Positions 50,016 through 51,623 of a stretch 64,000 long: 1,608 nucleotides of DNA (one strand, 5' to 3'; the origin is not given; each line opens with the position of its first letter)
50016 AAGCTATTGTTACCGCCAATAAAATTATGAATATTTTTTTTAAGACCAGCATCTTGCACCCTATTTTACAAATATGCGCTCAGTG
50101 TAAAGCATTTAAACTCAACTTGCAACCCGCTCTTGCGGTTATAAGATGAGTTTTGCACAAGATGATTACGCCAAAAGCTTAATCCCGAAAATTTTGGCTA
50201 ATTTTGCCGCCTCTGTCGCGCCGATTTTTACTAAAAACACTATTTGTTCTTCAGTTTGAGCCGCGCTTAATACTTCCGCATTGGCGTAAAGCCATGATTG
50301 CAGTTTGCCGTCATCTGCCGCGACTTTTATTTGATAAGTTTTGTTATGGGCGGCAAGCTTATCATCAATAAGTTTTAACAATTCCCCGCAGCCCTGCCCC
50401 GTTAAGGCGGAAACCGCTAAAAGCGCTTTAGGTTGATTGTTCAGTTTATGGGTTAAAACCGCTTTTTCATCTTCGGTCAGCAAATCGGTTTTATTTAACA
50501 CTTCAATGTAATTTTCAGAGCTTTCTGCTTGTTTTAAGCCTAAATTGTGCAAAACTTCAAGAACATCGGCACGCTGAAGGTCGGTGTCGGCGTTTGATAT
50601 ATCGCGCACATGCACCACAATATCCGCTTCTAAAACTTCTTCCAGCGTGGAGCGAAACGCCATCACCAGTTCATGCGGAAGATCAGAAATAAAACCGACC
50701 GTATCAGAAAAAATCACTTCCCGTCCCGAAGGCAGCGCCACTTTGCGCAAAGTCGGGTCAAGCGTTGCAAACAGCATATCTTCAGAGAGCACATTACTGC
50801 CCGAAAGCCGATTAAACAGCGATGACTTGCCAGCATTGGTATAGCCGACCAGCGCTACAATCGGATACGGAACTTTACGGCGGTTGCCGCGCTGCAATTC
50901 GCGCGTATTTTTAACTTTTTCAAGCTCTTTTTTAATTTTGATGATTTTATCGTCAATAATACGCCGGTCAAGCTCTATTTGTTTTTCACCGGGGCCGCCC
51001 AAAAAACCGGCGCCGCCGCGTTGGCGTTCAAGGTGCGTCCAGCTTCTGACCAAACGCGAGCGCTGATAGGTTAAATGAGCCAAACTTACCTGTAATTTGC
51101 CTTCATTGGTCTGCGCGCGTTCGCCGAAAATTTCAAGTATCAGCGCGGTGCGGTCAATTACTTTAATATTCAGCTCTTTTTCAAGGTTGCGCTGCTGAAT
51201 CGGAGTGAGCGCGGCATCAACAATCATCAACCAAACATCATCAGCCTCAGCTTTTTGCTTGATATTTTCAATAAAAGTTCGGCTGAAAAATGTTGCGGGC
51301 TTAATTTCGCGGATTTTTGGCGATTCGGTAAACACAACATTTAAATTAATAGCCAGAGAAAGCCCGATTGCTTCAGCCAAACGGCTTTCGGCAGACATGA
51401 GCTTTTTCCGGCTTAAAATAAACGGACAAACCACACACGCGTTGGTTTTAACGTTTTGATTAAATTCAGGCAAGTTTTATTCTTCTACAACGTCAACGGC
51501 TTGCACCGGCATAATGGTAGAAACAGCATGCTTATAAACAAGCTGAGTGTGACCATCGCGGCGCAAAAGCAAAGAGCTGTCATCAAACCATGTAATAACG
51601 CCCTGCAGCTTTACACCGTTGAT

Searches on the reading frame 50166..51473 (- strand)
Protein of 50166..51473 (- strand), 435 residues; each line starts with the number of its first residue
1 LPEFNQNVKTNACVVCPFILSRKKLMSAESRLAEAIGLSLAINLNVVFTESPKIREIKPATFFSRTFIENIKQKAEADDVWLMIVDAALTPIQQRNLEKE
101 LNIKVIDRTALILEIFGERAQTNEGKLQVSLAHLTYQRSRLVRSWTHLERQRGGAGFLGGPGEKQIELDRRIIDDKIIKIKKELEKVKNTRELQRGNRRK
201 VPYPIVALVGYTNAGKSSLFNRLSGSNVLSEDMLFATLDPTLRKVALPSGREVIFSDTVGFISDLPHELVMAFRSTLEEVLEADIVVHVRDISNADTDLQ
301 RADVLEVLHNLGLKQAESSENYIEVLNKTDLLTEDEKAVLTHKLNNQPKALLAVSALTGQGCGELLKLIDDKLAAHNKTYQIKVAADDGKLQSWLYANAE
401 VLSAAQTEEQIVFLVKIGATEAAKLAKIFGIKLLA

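Call 76: search_protein_families(library=pfam, proteins=[window:50166-51473:-], max_evalue=0.00001)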
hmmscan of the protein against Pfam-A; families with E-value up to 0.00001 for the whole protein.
window:50166-51473:- (435 aa): 6 families
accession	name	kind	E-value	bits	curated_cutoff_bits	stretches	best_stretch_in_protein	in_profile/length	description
PF16360.10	GTP-bdg_M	-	3.1e-30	105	29.5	1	119-198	1-79/79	GTP-binding GTPase Middle Region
PF13167.11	GTP-bdg_N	-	2.9e-21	76.3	25.4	1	30-116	2-88/89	GTP-binding GTPase N-terminal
PF01926.29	MMR_HSR1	-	8.9e-21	74.6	21.9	1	206-328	2-113/113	50S ribosome-binding GTPase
PF19275.4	HflX_C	-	3.4e-10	40.3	26.4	1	348-430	9-92/102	HflX C-terminal domain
PF03193.22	RsgA_GTPase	-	8.7e-06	26.1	30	0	201-229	104-132/174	RsgA GTPase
PF02421.24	FeoB_N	-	9.3e-06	25.7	27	0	206-367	3-154/156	Ferrous iron transport protein B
